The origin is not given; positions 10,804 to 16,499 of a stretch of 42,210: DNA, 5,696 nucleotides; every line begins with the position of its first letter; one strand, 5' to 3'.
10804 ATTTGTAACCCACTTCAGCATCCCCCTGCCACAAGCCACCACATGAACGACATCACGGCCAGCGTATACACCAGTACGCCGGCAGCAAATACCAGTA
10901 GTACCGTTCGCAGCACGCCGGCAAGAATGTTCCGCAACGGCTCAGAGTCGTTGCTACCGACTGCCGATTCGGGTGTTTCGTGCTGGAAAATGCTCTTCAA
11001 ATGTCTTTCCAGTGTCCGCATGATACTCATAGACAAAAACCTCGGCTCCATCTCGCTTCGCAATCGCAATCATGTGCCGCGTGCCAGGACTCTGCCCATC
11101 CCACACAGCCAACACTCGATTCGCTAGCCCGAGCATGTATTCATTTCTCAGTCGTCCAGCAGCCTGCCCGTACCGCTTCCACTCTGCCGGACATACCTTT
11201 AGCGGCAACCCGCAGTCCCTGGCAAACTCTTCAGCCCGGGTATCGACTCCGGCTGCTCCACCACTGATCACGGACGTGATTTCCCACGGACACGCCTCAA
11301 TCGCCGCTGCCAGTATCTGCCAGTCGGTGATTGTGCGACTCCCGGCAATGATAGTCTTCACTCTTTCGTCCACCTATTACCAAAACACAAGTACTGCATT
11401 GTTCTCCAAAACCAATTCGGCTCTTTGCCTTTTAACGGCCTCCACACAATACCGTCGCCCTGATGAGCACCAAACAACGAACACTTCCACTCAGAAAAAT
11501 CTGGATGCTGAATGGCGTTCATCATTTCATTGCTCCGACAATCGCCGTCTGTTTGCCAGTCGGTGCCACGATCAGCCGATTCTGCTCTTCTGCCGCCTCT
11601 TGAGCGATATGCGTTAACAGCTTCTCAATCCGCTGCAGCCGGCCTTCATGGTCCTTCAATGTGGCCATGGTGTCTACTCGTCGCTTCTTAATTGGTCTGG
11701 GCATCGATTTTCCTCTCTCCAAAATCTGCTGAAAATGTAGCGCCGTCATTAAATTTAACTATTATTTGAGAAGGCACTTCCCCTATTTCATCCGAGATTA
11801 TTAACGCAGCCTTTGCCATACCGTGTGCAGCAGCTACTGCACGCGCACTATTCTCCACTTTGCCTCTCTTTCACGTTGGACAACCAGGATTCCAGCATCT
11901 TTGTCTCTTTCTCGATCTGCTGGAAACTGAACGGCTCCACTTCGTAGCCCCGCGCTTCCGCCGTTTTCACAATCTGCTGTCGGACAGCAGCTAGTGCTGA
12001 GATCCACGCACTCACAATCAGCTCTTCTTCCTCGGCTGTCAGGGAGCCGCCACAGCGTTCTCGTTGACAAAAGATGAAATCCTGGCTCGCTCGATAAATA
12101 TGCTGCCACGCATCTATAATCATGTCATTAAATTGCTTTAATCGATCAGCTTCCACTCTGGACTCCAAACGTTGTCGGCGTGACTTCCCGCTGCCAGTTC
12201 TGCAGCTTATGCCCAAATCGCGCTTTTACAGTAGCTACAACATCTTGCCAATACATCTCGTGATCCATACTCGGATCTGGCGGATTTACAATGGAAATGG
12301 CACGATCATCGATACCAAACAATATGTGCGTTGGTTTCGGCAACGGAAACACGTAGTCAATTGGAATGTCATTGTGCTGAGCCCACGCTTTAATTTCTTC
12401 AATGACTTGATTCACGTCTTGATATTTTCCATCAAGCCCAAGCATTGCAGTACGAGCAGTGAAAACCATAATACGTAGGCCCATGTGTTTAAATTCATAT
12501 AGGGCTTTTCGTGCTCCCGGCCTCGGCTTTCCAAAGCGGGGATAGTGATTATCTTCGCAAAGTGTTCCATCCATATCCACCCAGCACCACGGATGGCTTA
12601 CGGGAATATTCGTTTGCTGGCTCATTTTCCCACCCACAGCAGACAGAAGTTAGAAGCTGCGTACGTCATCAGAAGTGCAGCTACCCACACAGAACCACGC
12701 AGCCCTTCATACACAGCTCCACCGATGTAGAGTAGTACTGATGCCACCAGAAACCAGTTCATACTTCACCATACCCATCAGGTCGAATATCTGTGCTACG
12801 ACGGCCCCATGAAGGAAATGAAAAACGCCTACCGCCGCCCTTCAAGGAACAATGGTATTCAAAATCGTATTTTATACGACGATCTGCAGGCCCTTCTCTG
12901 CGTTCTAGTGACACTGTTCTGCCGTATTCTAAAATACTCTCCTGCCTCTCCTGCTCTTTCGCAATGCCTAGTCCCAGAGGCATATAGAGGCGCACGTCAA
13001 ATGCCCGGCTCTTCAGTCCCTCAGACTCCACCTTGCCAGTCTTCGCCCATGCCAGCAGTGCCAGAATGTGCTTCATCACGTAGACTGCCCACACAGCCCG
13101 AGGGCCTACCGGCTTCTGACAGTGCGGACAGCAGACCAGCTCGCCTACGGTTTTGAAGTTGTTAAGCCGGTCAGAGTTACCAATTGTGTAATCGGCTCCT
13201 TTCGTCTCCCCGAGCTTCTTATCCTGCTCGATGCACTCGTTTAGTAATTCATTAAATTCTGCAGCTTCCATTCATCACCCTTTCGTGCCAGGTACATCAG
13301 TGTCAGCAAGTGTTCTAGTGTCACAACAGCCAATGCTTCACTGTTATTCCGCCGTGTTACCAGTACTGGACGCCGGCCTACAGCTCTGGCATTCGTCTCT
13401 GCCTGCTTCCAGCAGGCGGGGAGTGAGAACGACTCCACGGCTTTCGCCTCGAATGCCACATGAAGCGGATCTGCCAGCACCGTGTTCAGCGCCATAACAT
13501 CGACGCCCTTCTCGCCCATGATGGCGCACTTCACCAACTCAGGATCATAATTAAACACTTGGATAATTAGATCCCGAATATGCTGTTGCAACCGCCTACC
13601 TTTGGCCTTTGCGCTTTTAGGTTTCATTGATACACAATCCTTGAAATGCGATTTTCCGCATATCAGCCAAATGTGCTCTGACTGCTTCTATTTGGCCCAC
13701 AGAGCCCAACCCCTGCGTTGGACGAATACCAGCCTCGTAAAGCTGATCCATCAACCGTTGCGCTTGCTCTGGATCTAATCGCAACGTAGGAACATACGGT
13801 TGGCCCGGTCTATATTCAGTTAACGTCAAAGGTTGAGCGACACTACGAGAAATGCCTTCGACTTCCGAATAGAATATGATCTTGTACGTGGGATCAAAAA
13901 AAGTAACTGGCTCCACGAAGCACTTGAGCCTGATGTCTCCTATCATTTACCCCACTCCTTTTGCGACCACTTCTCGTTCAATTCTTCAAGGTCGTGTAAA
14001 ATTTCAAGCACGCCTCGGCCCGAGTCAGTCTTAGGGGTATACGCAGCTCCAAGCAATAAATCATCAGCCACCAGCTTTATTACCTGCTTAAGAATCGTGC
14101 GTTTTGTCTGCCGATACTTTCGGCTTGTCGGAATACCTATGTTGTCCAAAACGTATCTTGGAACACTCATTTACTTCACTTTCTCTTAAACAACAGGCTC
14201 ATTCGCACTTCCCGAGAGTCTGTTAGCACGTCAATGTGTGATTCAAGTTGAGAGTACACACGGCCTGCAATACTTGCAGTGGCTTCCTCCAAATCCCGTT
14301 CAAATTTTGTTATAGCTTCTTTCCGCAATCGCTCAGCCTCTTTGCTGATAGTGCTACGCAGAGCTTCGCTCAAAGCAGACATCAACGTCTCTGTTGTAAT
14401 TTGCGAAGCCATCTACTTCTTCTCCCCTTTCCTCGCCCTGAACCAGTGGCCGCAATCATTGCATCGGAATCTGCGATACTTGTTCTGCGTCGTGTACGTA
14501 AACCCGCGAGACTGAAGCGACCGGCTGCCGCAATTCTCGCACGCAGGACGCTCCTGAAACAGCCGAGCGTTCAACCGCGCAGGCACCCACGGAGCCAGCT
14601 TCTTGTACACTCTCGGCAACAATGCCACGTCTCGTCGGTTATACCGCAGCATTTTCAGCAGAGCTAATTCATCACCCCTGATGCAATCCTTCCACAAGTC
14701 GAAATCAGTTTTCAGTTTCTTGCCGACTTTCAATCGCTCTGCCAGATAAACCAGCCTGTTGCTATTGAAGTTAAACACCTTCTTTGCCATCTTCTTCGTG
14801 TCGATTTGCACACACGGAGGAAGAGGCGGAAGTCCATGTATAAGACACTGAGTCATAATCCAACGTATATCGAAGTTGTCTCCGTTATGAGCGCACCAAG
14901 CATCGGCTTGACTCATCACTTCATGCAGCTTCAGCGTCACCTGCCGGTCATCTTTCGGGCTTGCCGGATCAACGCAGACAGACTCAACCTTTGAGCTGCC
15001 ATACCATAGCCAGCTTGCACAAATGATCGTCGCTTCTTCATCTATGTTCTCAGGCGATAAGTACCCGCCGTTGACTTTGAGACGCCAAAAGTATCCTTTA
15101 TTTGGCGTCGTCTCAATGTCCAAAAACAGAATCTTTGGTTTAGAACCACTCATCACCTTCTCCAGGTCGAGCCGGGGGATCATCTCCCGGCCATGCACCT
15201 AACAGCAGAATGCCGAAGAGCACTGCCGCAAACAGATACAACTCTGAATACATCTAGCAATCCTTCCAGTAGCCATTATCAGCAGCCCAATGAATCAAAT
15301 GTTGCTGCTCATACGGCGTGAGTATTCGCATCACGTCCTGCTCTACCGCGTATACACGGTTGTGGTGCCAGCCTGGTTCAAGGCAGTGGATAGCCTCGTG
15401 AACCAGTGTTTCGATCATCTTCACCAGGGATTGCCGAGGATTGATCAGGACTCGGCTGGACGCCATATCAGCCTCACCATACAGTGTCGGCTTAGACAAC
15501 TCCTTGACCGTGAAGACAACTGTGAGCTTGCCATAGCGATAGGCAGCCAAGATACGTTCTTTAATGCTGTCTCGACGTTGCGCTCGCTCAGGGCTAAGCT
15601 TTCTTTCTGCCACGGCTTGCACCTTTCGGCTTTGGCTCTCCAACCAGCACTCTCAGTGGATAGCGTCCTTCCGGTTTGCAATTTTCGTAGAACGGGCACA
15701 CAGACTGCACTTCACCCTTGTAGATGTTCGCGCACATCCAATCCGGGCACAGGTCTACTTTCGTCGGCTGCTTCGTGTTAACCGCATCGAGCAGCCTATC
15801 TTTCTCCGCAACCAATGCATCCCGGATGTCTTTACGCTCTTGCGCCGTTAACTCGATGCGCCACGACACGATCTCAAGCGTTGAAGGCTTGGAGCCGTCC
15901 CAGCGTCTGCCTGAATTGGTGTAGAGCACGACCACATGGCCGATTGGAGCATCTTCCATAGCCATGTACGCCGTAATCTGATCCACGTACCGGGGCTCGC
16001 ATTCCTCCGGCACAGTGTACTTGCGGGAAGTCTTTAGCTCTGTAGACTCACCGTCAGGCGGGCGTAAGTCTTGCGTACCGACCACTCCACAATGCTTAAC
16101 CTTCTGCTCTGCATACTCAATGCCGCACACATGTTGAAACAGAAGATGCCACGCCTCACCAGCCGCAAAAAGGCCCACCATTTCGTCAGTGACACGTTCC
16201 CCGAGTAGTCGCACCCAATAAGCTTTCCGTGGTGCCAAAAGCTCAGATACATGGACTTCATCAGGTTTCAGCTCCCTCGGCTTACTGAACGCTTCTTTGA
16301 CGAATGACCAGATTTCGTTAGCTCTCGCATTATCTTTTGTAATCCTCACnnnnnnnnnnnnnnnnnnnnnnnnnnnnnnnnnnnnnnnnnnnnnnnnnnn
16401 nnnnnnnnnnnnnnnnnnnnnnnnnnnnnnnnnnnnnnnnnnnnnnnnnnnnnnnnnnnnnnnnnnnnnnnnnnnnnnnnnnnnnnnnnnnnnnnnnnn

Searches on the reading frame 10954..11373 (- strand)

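Call 56: search_protein_families(library=pfam, proteins=[window:10954-11373:-], max_evalue=0.01)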
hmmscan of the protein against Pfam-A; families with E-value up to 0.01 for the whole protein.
window:10954-11373:- (139 aa): 2 families
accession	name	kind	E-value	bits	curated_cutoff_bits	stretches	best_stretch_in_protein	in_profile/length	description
PF10686.14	YAcAr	-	5.5e-11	42.6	28.2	1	7-68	3-66/66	YspA, cpYpsA-related SLOG family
PF02481.21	DNA_processg_A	-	5.8e-07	29.3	29.6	0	9-51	49-93/212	DNA recombination-mediator protein A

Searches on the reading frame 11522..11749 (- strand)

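Call 77: search_protein_families(library=pfam, proteins=[window:11522-11749:-], max_evalue=0.05)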
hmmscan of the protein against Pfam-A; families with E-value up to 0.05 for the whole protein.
window:11522-11749:- (75 aa): 1 family
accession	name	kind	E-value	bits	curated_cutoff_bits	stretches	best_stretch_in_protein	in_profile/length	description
PF13376.11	OmdA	-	0.027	14.9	25.6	1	15-50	24-59/60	Bacteriocin-protection, YdeI or OmpD-Associated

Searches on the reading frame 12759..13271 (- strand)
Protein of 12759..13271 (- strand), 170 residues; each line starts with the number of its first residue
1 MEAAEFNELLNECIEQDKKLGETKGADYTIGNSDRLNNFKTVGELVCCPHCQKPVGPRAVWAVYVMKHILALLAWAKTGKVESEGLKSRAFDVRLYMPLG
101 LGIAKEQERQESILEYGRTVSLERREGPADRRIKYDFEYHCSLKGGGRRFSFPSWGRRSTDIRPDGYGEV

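Call 56: search_protein_families(library=pfam, proteins=[window:12759-13271:-], max_evalue=0.01)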
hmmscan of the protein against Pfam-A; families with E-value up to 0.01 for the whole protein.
window:12759-13271:- (170 aa): 0 families

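Call 71: search_protein_families(library=phrogs, proteins=[window:12759-13271:-], max_evalue=0.01)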
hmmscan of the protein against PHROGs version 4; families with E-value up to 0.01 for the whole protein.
window:12759-13271:- (170 aa): 1 family
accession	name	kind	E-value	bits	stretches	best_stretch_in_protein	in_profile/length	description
phrog_6802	-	unknown function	0.00046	21.4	1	1-109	1-103/122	-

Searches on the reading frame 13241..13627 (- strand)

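Call 56: search_protein_families(library=pfam, proteins=[window:13241-13627:-], max_evalue=0.01)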
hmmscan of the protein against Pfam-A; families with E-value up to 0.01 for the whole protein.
window:13241-13627:- (128 aa): 1 family
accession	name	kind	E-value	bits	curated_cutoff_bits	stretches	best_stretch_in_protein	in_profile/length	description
PF24608.2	PDDEXK_15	-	0.0018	18.6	27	1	68-106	77-115/164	Phage putative PDDEXK endonuclease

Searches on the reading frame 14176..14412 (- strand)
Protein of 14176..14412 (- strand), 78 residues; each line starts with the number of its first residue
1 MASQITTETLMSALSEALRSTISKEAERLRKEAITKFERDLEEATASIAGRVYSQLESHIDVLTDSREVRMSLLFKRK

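Call 77: search_protein_families(library=pfam, proteins=[window:14176-14412:-], max_evalue=0.05)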
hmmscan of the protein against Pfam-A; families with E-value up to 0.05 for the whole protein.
window:14176-14412:- (78 aa): 2 families
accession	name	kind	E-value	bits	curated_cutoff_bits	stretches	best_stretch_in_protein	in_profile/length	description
PF10098.14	DUF2336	-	0.012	15.5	34.6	1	7-75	99-167/262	Uncharacterised protein conserved in bacteria (DUF2336)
PF08702.15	Fib_alpha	-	0.023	15.3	29.9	1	5-66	52-110/143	Fibrinogen alpha/beta chain family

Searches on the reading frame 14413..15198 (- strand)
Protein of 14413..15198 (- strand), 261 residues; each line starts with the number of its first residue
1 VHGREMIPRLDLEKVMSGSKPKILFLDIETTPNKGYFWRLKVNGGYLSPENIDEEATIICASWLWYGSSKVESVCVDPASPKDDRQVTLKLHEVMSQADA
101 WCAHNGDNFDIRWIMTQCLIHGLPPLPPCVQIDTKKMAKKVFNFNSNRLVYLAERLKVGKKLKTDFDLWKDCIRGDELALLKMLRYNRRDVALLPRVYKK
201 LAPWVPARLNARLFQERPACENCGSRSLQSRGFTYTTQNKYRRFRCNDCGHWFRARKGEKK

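Call 27: search_protein_families(library=pfam, proteins=[window:14413-15198:-], max_evalue=0.01)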
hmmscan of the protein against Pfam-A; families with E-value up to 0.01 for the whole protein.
window:14413-15198:- (261 aa): 2 families
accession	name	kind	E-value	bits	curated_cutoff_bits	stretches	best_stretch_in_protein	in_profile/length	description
PF13482.12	RNase_H_2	-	3.1e-09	37.4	22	1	54-201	13-164/165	RNase_H superfamily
PF01612.26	DNA_pol_A_exo1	-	0.0013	19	23.6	1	71-203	50-170/173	3'-5' exonuclease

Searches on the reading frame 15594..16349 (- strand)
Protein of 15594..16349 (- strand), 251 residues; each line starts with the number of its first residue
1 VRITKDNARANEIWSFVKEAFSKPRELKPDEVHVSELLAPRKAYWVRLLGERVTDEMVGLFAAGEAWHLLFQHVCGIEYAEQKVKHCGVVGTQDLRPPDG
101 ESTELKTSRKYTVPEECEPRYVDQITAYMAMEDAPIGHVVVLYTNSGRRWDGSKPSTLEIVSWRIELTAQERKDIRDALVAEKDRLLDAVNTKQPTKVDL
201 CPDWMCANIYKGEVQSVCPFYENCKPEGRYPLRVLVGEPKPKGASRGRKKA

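Call 27: search_protein_families(library=pfam, proteins=[window:15594-16349:-], max_evalue=0.01)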
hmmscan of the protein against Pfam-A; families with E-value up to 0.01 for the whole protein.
window:15594-16349:- (251 aa): 0 families

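Call 71: search_protein_families(library=phrogs, proteins=[window:15594-16349:-], max_evalue=0.01)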
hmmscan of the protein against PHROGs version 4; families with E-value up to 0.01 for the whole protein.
window:15594-16349:- (251 aa): 1 family
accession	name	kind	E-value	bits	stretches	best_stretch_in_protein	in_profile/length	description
phrog_1706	-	DNA, RNA and nucleotide metabolism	6.6e-07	30.1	1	59-228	83-246/293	CRISPR/Cas system associated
